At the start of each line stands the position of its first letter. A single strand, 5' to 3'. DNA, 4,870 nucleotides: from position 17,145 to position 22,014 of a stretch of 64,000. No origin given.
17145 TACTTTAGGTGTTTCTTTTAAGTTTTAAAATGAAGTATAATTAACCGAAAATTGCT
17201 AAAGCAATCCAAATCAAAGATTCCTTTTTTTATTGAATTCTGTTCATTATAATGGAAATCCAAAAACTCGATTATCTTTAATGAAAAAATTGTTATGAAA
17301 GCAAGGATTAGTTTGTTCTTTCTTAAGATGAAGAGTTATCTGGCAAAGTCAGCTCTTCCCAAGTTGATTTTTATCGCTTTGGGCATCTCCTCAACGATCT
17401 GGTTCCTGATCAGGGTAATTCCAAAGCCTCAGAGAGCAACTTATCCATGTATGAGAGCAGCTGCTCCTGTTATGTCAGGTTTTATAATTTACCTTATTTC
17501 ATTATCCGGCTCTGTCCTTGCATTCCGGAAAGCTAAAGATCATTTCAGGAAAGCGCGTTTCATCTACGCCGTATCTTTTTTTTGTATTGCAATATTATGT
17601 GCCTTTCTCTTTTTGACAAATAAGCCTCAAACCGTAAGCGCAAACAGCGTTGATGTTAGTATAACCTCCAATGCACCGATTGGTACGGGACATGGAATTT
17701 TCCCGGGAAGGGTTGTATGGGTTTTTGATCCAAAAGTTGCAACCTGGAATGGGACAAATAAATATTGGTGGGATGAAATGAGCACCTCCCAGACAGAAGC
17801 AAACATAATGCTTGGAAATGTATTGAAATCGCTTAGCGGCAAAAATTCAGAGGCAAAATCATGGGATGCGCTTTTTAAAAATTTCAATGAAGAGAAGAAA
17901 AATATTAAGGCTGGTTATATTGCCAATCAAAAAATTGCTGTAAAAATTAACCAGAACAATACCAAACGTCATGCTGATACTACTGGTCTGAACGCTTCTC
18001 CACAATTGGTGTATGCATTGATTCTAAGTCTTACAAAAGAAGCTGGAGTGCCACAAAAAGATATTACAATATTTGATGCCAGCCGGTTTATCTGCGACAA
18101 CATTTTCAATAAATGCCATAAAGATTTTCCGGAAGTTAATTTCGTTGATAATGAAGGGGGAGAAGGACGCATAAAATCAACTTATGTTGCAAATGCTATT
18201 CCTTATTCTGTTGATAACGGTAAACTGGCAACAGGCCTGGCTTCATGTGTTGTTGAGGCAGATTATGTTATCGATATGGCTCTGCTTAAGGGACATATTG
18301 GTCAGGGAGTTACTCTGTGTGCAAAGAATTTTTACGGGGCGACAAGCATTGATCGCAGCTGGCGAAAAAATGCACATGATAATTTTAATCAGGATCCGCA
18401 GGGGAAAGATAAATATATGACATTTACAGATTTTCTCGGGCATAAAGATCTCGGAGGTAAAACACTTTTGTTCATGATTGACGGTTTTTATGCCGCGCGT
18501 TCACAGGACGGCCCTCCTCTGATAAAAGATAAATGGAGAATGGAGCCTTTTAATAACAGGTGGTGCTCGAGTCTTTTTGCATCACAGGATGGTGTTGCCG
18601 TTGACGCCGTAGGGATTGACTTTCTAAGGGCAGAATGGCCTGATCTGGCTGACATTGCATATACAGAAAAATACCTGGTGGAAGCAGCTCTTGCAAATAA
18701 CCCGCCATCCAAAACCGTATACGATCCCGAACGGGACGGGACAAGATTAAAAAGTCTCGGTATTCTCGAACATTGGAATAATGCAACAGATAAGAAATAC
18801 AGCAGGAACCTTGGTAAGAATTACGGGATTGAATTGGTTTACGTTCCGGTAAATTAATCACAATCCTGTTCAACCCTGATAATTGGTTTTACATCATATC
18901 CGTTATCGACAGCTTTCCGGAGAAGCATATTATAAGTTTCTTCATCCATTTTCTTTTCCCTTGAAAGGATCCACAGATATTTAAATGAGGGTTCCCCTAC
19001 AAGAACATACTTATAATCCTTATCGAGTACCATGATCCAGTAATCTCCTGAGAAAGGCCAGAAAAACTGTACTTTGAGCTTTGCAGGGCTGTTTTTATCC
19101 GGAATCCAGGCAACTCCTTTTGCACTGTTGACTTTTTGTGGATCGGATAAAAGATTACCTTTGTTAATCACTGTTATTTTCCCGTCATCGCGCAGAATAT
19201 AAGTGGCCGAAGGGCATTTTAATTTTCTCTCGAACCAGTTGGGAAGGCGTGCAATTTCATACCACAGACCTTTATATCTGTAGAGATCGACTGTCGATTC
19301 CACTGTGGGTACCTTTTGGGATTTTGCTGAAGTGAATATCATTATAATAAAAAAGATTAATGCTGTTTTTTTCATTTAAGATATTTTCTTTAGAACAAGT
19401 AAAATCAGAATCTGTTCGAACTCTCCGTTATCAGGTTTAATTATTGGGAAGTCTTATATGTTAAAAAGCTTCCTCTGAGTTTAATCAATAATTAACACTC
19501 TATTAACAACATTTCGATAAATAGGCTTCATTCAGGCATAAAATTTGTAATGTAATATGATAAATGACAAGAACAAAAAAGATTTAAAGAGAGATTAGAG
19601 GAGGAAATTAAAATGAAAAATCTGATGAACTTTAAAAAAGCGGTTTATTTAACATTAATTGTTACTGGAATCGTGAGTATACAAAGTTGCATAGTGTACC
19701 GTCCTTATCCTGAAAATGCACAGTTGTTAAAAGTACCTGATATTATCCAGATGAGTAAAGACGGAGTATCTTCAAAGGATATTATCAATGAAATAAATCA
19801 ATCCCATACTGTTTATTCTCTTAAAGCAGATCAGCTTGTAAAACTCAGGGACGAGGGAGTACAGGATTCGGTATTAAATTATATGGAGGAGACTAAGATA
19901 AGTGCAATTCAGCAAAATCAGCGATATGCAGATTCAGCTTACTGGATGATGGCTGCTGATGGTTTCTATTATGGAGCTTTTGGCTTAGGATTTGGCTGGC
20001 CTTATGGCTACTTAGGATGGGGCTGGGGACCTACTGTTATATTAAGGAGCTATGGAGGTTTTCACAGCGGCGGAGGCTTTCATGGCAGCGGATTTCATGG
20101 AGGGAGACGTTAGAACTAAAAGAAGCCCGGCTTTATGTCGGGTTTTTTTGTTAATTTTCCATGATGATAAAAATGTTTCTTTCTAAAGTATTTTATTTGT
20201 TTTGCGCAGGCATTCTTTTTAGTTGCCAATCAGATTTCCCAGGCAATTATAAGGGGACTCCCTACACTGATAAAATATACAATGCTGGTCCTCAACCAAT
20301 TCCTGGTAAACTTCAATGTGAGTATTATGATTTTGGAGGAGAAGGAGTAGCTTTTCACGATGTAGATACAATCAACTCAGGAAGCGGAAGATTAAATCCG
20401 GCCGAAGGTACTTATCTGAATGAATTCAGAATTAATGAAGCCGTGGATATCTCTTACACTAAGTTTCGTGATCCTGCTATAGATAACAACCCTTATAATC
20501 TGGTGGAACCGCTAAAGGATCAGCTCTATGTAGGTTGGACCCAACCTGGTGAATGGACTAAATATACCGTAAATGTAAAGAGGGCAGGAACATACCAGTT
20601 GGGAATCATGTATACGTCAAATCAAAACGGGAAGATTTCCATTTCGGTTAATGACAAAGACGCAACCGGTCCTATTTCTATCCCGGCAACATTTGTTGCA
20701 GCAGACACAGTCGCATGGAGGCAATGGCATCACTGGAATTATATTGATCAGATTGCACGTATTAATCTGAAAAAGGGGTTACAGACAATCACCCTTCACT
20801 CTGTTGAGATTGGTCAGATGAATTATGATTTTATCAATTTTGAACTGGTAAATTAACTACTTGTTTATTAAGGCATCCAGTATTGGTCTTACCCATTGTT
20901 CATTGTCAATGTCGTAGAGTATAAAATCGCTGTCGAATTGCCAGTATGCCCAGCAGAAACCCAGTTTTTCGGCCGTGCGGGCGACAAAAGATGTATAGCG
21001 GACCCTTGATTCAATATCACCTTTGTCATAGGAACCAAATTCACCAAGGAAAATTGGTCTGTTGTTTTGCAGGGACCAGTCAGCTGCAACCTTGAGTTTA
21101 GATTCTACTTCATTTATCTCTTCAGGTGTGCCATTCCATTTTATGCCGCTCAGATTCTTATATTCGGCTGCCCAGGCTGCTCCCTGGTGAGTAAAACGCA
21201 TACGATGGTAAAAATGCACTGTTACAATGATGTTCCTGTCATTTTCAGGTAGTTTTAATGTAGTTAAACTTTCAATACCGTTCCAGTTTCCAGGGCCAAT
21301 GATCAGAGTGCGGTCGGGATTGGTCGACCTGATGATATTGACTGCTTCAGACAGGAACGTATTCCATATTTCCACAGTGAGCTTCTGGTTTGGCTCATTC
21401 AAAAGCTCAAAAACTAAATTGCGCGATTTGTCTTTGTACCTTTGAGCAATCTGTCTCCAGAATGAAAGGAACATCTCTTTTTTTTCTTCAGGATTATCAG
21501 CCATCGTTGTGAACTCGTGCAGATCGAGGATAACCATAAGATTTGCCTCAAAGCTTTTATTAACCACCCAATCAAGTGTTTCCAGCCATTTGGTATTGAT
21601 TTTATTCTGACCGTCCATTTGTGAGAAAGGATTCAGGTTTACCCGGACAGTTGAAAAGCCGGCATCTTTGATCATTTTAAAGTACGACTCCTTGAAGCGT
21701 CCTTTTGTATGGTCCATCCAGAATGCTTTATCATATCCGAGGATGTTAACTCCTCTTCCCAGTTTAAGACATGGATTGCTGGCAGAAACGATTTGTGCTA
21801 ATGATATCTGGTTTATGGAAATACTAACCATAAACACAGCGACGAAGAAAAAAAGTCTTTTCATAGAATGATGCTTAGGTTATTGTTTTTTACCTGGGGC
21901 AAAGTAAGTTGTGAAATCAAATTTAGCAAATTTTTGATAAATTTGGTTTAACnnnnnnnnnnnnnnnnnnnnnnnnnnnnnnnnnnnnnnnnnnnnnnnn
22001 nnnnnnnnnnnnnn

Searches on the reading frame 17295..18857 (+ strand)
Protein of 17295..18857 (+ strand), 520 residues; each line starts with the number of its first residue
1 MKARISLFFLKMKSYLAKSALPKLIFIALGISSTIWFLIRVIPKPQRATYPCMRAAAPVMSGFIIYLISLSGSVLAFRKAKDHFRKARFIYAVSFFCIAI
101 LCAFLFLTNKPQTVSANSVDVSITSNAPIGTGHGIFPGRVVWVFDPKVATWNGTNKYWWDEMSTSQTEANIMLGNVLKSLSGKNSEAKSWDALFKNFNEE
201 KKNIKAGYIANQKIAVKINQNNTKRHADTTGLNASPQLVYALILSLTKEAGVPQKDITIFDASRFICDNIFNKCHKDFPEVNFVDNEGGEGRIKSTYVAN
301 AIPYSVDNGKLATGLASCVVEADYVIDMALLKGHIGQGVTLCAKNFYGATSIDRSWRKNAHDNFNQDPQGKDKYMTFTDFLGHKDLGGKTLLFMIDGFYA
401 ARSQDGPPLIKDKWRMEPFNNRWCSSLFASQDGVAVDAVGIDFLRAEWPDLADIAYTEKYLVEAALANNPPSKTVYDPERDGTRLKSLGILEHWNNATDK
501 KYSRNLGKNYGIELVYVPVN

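Call 77: search_protein_families(library=pfam, proteins=[window:17295-18857:+], max_evalue=0.00001)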
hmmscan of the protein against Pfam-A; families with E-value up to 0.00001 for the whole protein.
window:17295-18857:+ (520 aa): 1 family
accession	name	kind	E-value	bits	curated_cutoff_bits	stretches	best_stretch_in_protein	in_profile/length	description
PF04015.17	DUF362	-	4.2e-15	56.8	24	1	214-442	1-200/200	Domain of unknown function (DUF362)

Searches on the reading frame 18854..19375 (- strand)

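Call 77: search_protein_families(library=pfam, proteins=[window:18854-19375:-], max_evalue=0.00001)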
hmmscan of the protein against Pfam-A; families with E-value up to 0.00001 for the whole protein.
window:18854-19375:- (173 aa): 2 families
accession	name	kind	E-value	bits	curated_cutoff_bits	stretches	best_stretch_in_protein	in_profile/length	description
PF08212.18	Lipocalin_2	-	7.6e-45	152.9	24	1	29-170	1-146/146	Lipocalin-like domain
PF00061.29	Lipocalin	-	8e-08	33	23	1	36-170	2-143/145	Lipocalin / cytosolic fatty-acid binding protein family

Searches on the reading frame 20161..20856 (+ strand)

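Call 77: search_protein_families(library=pfam, proteins=[window:20161-20856:+], max_evalue=0.00001)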
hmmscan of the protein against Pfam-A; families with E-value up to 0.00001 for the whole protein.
window:20161-20856:+ (231 aa): 1 family
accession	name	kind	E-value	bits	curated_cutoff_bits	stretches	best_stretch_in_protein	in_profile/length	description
PF03422.21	CBM_6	-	6.5e-10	39.8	28.9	1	120-227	21-123/125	Carbohydrate binding module (family 6)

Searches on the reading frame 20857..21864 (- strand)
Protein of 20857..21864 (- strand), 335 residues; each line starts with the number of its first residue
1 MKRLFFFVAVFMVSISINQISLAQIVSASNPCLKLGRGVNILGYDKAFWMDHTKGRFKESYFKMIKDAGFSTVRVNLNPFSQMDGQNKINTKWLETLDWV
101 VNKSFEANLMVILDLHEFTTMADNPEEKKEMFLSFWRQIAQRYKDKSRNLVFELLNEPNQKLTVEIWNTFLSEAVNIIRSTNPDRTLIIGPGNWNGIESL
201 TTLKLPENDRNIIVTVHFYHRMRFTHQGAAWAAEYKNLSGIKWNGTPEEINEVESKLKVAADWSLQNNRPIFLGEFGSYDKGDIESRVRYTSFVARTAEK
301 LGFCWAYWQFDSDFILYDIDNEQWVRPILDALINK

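Call 77: search_protein_families(library=pfam, proteins=[window:20857-21864:-], max_evalue=0.00001)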
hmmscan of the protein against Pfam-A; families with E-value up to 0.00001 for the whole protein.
window:20857-21864:- (335 aa): 1 family
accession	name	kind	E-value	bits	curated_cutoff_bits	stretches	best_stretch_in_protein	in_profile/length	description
PF00150.24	Cellulase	-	2.6e-49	168.6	23.5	1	37-311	6-269/272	Cellulase (glycosyl hydrolase family 5)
